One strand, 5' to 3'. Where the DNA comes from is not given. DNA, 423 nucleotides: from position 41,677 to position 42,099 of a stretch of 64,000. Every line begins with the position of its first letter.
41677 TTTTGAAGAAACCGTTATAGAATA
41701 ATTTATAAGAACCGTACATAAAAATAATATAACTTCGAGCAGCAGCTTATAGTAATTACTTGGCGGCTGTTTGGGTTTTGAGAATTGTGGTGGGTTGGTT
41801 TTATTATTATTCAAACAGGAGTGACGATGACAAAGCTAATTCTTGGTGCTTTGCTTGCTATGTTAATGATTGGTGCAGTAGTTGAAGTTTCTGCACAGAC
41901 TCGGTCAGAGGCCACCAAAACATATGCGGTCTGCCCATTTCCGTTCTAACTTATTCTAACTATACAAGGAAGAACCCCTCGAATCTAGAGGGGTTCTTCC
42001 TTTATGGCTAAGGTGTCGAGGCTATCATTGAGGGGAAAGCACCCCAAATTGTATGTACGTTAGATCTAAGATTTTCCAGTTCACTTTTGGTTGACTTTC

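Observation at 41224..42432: Triplicated cassette encoding 40-41 aa secreted peptides that all end in FPF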

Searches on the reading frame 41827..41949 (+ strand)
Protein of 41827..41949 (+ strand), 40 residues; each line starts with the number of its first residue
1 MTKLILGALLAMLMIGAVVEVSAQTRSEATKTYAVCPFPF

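Call 4: search_protein_families(library=pfam, proteins=[window:41827-41949:+], max_evalue=0.01)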
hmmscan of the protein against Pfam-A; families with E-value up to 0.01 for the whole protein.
window:41827-41949:+ (40 aa): 1 family
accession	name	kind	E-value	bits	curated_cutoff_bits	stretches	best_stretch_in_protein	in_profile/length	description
PF13400.11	Tad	-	0.01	16.6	22.3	0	2-26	4-28/47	Putative Flp pilus-assembly TadE/G-like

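Call 11: find_homologous_proteins(query=window:41827-41946:+, max_evalue=10)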
Query seq(40 aa) (40 aa): 1 proteins with E <= 10 among 1 candidates.
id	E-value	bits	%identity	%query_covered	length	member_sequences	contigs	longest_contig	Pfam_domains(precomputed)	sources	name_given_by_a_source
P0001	8.5e-13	63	83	100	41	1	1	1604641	-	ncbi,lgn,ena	-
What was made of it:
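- Tried and rejected: Word-based protein search is too insensitive for these peptides (call 11).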

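Call 13: find_encoding_contigs(protein=P0001, flank=10000, max_places=6)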
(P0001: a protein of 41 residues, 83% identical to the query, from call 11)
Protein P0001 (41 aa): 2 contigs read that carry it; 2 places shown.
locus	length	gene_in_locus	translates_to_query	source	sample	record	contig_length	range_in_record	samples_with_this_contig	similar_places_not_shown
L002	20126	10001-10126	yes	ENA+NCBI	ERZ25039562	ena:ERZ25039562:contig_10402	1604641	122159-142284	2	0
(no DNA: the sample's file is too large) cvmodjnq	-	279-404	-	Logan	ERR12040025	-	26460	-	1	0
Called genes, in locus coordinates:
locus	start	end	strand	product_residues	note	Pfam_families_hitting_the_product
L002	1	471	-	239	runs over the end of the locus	-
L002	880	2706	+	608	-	PF06480:FtsH_ext, PF00004:AAA, PF17862:AAA_lid_3, PF01434:Peptidase_M41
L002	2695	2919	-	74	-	-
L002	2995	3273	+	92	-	PF01649:Ribosomal_S20p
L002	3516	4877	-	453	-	PF13639:zf-RING_2 (faint)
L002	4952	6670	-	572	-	PF03717:PBP_dimer, PF00905:Transpeptidase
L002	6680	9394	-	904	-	PF00158:Sigma54_activat, PF14532:Sigma54_activ_2 (weak)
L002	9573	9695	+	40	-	-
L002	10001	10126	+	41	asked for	-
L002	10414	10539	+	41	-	-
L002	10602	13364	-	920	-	PF00158:Sigma54_activat, PF14532:Sigma54_activ_2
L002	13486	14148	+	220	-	PF00730:HhH-GPD, PF00633:HHH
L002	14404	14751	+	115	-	PF00076:RRM_1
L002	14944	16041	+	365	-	PF13776:DUF4172, PF02661:Fic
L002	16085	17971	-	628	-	PF00664:ABC_membrane, PF02463:SMC_N (weak), PF00005:ABC_tran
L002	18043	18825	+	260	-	-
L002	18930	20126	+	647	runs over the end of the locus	-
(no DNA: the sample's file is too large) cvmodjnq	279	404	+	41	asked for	-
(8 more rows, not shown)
